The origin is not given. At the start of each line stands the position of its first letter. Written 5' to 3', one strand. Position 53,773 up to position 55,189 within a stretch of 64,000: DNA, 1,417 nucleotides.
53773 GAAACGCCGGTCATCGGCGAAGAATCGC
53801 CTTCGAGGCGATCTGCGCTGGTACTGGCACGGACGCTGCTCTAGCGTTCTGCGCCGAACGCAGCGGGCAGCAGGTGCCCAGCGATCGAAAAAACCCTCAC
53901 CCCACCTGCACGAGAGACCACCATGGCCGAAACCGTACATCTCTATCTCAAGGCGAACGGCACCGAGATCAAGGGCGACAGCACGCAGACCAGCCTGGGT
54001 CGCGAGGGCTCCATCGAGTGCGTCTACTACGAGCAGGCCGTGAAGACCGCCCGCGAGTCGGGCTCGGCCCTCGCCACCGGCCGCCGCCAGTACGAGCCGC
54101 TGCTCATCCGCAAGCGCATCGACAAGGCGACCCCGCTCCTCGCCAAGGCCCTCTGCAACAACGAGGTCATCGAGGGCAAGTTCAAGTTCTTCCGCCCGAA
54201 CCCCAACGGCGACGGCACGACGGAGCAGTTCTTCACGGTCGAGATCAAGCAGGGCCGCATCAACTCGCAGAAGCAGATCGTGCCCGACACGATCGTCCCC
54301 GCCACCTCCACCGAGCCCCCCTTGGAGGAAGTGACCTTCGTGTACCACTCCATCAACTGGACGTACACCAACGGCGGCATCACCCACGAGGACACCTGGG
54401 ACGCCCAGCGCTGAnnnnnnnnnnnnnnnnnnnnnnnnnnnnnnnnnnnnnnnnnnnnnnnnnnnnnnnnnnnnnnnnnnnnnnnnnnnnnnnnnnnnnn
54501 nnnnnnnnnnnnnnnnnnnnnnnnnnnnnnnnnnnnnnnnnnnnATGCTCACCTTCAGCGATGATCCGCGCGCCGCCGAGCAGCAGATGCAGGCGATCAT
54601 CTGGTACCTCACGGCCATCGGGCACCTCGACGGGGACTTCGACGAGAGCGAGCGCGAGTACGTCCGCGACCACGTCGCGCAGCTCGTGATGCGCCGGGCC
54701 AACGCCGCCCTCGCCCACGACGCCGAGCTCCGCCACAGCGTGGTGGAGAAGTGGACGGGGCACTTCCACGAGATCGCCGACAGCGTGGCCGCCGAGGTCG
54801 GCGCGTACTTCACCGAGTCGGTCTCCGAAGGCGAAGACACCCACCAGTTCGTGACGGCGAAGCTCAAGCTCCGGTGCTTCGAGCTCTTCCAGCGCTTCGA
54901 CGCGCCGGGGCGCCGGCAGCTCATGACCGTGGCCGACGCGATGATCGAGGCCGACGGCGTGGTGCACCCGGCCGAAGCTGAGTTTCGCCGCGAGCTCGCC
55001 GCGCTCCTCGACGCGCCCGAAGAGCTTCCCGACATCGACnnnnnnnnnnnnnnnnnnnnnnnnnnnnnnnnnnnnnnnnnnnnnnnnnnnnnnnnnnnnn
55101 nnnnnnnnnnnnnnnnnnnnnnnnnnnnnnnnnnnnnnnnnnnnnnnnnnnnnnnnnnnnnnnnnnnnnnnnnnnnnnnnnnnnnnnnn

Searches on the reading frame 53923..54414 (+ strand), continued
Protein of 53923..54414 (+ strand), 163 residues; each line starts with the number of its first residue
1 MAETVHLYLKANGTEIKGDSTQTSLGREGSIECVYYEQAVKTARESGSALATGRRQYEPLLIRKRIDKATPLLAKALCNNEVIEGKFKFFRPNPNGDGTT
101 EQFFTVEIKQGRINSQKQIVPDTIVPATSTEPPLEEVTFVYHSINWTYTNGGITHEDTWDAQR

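Call 60: find_encoding_contigs(protein=P0175, flank=6000, max_places=4)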
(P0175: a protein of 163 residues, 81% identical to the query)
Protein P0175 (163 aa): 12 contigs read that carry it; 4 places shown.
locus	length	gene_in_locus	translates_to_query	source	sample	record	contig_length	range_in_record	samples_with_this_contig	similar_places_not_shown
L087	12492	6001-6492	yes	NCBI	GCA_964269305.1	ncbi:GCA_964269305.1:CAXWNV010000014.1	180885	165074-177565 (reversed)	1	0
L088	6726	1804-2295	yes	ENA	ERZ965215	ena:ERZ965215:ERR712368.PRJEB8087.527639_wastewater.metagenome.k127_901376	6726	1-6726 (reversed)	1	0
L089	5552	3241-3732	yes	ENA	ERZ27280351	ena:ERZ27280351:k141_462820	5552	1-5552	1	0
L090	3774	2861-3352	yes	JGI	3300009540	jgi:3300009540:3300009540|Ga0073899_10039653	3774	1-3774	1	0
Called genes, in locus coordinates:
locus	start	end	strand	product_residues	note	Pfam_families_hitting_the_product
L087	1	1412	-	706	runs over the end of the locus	PF00009:GTP_EFTU, PF22042:EF-G_D2, PF03144:GTP_EFTU_D2, PF14492:EFG_III, PF16658:RF3_C (weak), PF03764:EFG_IV, PF00679:EFG_C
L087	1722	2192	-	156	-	PF00177:Ribosomal_S7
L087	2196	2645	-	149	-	PF00164:Ribosom_S12_S23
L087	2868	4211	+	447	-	PF13546:DDE_5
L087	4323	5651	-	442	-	PF16697:Yop-YscD_cpl, PF00498:FHA, PF00158:Sigma54_activat, PF14532:Sigma54_activ_2, PF07724:AAA_2 (weak), PF07728:AAA_5 (weak), PF25601:AAA_lid_14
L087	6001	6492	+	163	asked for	PF05638:T6SS_HCP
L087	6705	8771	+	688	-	PF13600:DUF4140 (weak), PF13598:DUF4139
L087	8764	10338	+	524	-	PF13600:DUF4140, PF13598:DUF4139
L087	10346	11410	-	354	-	-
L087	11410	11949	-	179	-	-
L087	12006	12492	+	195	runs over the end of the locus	-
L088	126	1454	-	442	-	PF16697:Yop-YscD_cpl, PF00498:FHA, PF00158:Sigma54_activat, PF14532:Sigma54_activ_2, PF07724:AAA_2 (weak), PF07728:AAA_5 (weak), PF25601:AAA_lid_14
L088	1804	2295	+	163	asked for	PF05638:T6SS_HCP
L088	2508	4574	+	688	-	PF13600:DUF4140 (weak), PF13598:DUF4139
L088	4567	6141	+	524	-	PF13600:DUF4140, PF13598:DUF4139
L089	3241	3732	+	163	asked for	PF05638:T6SS_HCP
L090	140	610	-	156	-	PF00177:Ribosomal_S7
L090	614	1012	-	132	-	PF00164:Ribosom_S12_S23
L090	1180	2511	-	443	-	PF16697:Yop-YscD_cpl, PF00498:FHA, PF00158:Sigma54_activat, PF14532:Sigma54_activ_2, PF07724:AAA_2 (weak), PF07728:AAA_5 (weak), PF25601:AAA_lid_14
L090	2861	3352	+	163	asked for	PF05638:T6SS_HCP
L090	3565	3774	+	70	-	?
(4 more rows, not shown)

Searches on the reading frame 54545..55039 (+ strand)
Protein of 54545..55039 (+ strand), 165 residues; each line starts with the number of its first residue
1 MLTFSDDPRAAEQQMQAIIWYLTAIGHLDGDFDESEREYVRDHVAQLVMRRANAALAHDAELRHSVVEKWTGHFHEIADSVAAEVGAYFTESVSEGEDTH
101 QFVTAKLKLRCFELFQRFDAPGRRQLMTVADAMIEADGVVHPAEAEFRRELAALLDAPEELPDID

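Call 70: search_solved_structures(query=A4, max_evalue=10, show_alignments=1)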
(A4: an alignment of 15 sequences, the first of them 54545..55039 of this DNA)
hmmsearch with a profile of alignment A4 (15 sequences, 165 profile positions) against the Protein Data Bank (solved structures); distinct sequences matched with E-value up to 10: 11.
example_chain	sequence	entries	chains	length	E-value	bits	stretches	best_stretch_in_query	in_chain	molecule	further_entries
2h5n_A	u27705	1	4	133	0.046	17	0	118-147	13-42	Hypothetical protein PG_1108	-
5gwo_A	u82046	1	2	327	0.43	13.8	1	25-99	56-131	Probable protein phosphatase 2C 50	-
5gwp_A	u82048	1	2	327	0.43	13.8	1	25-99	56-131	Probable protein phosphatase 2C 50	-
5zcl_A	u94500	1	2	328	0.43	13.8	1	25-99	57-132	Probable protein phosphatase 2C 50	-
5zcu_A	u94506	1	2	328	0.43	13.8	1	25-99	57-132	Probable protein phosphatase 2C 50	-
5zcg_A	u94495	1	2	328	0.43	13.8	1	25-99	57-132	Probable protein phosphatase 2C 50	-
5zch_A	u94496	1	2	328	0.43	13.8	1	25-99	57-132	Protein phosphatase 2C 50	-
8rgi_A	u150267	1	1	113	0.76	13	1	34-76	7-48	Dynein light chain Tctex-type 1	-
8j07_l8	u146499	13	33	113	0.77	13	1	34-76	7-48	Dynein light chain Tctex-type 1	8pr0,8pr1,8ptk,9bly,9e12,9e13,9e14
5wi4_A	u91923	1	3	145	0.95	12.7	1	31-76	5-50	Dynein light chain Tctex-type 1,Rho guanine nucleotide exchange factor 2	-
5jpw_A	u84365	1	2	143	1.1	12.4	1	34-76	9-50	Dynein light chain Tctex-type 1,Cytoplasmic dynein 1 intermediate chain 2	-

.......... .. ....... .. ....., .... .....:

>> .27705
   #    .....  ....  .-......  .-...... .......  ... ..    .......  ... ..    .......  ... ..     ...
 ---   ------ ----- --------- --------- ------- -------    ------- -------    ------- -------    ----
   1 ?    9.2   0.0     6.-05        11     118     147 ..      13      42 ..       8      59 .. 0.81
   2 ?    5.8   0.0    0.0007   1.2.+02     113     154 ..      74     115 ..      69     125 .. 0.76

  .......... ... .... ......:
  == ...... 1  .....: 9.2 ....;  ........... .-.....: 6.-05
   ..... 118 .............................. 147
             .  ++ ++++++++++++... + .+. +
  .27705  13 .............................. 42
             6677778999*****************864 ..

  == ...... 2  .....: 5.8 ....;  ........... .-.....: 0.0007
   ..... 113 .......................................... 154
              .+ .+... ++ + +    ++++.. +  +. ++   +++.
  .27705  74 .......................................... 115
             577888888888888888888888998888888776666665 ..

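Call 75: predict_structure(alignment_id=A4)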
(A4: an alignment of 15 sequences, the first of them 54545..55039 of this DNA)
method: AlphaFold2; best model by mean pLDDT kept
length: 165 residues; sequences in the alignment: 15
mean_pLDDT: 87.6   pTM: 0.84
mean pLDDT of the five models: 87.6, 86.9, 84.6, 84.4, 82.8
residues with pLDDT >= 90: 82; 70-90: 73; 50-70: 8; < 50: 2
segments of 3 or more residues with pLDDT < 50: none
pLDDT, mean of each block of 10 residues (from residue 1): 74 93 89 88 92 88 93 96 91 86 93 92 88 81 90 84 56
secondary structure, 60 per line:
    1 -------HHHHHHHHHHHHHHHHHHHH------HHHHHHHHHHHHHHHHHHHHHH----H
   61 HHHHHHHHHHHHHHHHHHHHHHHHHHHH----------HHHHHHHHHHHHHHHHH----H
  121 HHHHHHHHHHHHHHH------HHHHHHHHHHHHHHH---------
elements in order: H8-27 H34-55 H60-88 H99-115 H120-135 H142-156
